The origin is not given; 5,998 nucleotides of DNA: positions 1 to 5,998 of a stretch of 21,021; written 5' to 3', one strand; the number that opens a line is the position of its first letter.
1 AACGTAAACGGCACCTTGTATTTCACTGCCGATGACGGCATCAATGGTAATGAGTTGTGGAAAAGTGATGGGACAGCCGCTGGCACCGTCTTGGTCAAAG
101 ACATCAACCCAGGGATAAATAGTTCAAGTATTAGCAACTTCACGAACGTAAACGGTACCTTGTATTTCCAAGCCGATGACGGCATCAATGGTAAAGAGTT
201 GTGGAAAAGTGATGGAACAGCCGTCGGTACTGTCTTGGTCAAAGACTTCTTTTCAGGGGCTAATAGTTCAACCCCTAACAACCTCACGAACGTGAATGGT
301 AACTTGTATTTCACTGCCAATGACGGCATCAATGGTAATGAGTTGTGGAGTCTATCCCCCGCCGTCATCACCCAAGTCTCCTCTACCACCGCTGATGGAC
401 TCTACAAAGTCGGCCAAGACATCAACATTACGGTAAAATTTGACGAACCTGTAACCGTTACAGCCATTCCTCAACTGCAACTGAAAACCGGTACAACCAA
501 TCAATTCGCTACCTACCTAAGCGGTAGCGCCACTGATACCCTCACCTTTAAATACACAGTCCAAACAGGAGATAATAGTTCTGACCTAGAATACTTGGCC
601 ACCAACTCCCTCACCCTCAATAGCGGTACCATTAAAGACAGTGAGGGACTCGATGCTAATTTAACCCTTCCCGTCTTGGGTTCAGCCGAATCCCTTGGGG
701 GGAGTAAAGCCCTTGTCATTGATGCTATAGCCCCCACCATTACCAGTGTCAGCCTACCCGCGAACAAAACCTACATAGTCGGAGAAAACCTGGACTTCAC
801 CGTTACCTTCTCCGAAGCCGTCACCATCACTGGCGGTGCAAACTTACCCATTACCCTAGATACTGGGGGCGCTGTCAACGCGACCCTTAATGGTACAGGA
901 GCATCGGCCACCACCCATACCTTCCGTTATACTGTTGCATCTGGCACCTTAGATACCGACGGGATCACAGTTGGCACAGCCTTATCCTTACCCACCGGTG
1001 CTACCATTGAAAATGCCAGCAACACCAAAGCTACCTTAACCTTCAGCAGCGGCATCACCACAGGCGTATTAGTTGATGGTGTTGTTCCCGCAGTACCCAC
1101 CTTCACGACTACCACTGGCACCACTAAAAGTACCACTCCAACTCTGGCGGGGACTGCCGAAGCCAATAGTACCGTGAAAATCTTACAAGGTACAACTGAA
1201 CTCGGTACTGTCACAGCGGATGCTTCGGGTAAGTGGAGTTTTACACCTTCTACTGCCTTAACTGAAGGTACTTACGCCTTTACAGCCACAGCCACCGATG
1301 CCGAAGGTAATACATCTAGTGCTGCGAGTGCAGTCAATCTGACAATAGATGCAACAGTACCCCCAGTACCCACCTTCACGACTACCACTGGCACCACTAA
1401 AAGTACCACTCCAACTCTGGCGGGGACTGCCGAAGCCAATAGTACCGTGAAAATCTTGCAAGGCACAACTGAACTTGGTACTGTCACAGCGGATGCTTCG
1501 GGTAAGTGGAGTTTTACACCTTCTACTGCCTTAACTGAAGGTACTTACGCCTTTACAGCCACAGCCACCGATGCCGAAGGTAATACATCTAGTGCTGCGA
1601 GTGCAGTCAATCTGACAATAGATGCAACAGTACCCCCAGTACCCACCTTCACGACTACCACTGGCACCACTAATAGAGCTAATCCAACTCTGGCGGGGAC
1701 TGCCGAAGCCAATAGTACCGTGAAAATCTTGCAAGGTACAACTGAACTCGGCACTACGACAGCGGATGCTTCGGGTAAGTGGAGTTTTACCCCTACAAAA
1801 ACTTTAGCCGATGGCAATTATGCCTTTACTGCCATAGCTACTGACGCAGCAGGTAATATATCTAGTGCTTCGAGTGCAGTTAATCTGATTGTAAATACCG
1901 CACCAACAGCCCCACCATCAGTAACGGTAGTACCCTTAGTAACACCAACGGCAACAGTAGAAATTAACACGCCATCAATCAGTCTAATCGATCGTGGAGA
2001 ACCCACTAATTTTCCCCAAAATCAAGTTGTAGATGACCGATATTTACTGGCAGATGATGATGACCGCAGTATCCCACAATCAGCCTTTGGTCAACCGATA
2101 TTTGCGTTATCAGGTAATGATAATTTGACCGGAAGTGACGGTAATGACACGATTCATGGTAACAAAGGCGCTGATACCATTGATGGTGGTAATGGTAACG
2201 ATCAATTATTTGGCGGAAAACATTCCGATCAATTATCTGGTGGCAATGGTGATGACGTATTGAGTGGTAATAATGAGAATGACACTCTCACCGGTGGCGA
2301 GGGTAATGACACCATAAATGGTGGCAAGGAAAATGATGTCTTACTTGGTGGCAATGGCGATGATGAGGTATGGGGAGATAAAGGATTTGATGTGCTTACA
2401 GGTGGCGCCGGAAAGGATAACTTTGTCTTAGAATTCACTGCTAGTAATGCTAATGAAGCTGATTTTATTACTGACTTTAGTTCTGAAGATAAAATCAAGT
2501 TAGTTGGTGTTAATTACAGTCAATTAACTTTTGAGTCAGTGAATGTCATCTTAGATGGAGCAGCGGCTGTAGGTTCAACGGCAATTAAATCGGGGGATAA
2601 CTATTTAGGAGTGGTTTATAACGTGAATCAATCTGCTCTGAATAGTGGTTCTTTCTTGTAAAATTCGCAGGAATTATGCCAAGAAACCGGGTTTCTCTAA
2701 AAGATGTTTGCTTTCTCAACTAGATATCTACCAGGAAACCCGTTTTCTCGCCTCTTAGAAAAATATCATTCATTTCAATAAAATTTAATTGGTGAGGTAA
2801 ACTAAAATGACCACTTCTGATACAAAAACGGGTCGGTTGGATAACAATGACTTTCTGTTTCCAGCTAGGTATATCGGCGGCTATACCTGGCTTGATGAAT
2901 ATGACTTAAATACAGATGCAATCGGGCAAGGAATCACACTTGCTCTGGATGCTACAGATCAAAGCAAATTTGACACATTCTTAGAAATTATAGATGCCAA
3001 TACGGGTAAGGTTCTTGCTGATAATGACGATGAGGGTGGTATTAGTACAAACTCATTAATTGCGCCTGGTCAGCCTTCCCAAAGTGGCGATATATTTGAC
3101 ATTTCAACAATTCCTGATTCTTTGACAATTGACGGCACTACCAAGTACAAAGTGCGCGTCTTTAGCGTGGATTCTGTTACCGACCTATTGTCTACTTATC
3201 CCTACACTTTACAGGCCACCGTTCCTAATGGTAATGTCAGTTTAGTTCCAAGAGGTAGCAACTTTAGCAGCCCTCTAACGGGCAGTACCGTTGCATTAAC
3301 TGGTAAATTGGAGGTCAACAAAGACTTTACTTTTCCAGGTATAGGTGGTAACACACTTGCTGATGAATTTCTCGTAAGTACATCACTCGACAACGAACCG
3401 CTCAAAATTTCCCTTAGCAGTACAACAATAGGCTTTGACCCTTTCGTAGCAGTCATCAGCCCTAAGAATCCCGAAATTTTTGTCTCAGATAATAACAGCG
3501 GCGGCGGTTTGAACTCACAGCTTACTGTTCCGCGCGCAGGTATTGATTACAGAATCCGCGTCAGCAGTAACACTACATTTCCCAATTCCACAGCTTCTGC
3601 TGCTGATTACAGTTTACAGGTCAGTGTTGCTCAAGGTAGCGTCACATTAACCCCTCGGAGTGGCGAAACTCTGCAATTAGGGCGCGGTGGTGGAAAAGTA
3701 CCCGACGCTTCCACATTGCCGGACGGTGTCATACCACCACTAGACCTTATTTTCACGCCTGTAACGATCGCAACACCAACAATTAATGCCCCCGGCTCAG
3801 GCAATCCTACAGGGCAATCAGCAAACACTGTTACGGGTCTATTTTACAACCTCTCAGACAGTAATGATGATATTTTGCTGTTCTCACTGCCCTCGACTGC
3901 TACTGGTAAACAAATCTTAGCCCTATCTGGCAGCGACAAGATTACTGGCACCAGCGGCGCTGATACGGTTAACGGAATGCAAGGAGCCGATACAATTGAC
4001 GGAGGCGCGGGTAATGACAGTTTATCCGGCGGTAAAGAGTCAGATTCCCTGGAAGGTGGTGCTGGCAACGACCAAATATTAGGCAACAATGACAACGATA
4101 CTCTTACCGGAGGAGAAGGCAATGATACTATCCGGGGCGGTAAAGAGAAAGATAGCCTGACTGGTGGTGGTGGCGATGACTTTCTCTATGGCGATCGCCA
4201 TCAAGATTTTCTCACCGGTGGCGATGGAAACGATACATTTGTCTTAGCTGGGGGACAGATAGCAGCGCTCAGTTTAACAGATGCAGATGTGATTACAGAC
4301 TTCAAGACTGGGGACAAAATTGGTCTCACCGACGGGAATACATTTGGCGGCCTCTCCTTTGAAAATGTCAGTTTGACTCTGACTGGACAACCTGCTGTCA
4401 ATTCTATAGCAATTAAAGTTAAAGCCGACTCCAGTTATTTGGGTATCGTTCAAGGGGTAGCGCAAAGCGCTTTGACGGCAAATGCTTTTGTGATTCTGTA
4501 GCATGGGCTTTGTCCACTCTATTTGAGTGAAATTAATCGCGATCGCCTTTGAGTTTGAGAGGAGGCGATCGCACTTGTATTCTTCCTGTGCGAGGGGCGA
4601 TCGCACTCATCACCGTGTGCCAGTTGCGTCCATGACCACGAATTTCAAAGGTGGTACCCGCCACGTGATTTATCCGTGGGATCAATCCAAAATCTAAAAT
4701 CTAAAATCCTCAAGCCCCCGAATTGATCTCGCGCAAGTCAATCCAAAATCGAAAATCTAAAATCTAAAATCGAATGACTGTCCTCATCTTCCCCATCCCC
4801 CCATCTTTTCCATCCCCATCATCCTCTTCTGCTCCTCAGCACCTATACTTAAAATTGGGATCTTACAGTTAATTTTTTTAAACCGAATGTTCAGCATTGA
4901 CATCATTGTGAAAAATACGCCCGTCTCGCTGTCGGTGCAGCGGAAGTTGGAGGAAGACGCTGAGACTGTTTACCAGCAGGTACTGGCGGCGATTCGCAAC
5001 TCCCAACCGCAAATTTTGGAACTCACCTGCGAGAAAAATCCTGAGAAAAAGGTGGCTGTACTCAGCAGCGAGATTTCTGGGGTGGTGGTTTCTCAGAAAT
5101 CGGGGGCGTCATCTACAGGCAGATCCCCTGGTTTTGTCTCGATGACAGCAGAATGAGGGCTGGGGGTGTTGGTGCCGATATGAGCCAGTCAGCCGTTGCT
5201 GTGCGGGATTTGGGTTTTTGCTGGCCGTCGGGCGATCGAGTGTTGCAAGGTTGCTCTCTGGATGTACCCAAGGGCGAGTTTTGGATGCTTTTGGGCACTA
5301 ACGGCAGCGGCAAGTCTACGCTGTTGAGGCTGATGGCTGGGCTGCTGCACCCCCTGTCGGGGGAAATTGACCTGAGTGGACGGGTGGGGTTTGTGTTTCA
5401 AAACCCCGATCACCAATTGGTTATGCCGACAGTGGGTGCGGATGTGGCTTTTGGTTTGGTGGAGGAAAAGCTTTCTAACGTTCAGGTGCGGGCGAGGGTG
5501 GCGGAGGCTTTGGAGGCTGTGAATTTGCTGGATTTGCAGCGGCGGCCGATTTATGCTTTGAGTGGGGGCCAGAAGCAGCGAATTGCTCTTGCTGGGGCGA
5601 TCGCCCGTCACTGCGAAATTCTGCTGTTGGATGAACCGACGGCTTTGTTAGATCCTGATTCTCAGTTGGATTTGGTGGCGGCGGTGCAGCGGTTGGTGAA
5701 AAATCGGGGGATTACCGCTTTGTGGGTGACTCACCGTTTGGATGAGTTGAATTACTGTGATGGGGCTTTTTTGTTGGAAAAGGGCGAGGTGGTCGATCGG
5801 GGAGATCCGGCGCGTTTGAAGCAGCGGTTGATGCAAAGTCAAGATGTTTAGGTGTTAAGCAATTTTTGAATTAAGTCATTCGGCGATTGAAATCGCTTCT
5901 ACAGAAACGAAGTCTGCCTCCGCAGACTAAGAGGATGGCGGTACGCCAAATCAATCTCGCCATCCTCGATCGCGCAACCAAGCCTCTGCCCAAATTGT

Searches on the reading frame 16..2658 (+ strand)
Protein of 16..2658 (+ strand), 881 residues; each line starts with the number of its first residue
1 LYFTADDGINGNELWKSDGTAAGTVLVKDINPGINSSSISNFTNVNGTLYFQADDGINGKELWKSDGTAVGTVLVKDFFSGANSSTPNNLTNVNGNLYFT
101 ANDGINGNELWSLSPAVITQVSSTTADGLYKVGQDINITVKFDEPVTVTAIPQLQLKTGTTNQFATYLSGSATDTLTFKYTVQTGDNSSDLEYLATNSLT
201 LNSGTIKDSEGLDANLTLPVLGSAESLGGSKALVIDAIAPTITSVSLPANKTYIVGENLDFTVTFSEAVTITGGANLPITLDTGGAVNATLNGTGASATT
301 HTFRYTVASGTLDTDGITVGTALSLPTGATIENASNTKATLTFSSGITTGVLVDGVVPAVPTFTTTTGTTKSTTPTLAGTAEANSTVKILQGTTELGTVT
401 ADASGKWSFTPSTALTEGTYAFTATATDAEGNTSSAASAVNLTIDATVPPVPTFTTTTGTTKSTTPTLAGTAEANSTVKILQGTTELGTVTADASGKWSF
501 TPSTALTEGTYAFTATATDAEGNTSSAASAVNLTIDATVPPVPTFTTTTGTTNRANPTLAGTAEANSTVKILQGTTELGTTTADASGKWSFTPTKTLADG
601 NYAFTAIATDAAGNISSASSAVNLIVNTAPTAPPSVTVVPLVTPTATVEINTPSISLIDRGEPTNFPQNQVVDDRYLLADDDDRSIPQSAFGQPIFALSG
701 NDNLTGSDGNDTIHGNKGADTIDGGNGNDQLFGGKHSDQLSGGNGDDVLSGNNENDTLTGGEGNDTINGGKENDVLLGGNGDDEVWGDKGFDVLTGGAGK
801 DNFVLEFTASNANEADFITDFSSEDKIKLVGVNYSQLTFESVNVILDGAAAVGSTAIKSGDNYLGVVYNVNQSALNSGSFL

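Call 6: search_protein_families(library=pfam, proteins=[window:16-2658:+], max_evalue=0.01)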
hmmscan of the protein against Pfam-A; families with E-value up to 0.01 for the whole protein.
window:16-2658:+ (881 aa): 12 families
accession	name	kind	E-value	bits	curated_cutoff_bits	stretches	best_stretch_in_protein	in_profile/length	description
PF19077.6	Big_13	-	1e-46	158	27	3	550-626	22-100/102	Bacterial Ig-like domain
PF17936.7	Big_6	-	1.1e-30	106.1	27.6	3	371-439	11-79/83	Bacterial Ig domain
PF00353.25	HemolysinCabind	-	1.9e-23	82.4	23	4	699-731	4-36/36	RTX calcium-binding nonapeptide repeat (4 copies)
PF15418.12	DUF4625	-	1.1e-09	39.1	27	0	586-624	92-130/131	Domain of unknown function (DUF4625)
PF17963.7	Big_9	-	8.4e-07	30.2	23.6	2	361-438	9-86/89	Bacterial Ig domain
PF16640.11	Big_3_5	-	1.2e-05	26.2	35.5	3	455-535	7-87/88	Bacterial Ig-like domain (group 3)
PF07495.19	Y_Y_Y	-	1.4e-05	25.3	26.6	0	413-444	33-64/65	Y_Y_Y domain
PF14524.12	Wzt_C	-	3.3e-05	24.3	30.4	0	485-524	74-112/143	Wzt C-terminal domain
PF16389.11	DUF4998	-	7.3e-05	22.8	29.1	0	414-437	80-103/199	Domain of unknown function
PF13750.12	Big_3_3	-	0.00014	22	27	0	414-458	11-55/157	Bacterial Ig-like domain (group 3)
PF22352.2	K319L-like_PKD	-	0.00071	20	27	0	413-441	55-83/84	K319L-like, PKD domain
PF17892.7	Cadherin_5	-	0.0013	18.9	26.5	2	386-442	42-97/98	Cadherin-like domain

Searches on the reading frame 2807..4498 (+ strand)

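Call 6: search_protein_families(library=pfam, proteins=[window:2807-4498:+], max_evalue=0.01)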
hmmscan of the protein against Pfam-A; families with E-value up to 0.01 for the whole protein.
window:2807-4498:+ (564 aa): 1 family
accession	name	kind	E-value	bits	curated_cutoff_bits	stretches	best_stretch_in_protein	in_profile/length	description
PF00353.25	HemolysinCabind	-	2.4e-24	85.3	23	4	408-442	2-36/36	RTX calcium-binding nonapeptide repeat (4 copies)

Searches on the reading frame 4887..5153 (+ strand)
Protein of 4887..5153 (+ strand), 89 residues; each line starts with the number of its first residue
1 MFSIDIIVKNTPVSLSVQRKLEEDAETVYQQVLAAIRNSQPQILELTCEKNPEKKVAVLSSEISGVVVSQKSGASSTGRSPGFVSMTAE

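Call 5: search_protein_families(library=pfam, proteins=[window:4887-5153:+], max_evalue=0.01)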
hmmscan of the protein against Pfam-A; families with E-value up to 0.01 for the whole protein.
window:4887-5153:+ (89 aa): 0 families

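Call 16: search_protein_families(library=ncbifam, proteins=[window:4887-5153:+], max_evalue=0.1)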
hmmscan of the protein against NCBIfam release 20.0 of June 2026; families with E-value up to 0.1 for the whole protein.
window:4887-5153:+ (89 aa): 1 family
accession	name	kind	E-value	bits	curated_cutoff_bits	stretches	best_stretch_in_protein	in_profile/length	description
NF010236.0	PRK13683.1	equivalog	5.3e-35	119.5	90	1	1-86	1-86/88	hypothetical protein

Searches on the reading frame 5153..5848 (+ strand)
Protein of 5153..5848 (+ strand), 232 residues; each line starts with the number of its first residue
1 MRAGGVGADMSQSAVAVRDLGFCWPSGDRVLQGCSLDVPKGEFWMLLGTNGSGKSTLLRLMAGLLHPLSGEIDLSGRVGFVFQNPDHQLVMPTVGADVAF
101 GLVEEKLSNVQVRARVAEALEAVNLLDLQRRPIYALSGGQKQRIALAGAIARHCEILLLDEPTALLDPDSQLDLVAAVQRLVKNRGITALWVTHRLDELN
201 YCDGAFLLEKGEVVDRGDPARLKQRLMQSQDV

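Call 5: search_protein_families(library=pfam, proteins=[window:5153-5848:+], max_evalue=0.01)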
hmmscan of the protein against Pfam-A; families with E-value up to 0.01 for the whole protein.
window:5153-5848:+ (232 aa): 6 families
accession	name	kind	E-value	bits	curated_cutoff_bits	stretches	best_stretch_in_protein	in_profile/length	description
PF00005.33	ABC_tran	-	1e-29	104.3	25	1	31-164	1-137/137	ABC transporter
PF13304.12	AAA_21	-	9e-09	36.2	27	1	126-194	228-298/304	AAA domain, putative AbiEii toxin, Type IV TA system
PF02463.25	SMC_N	-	7.9e-08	32.4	40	1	43-195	26-198/220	RecF/RecN/SMC N terminal domain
PF13555.12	AAA_29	-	0.001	19.2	27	1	39-67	20-48/61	P-loop containing region of AAA domain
PF25199.1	nSTAND_NTPase5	-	0.0031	17.8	34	0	39-66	39-66/145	Novel STAND NTPase 5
PF13175.12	AAA_15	-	0.0032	17.6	32.1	0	33-65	16-47/374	AAA ATPase domain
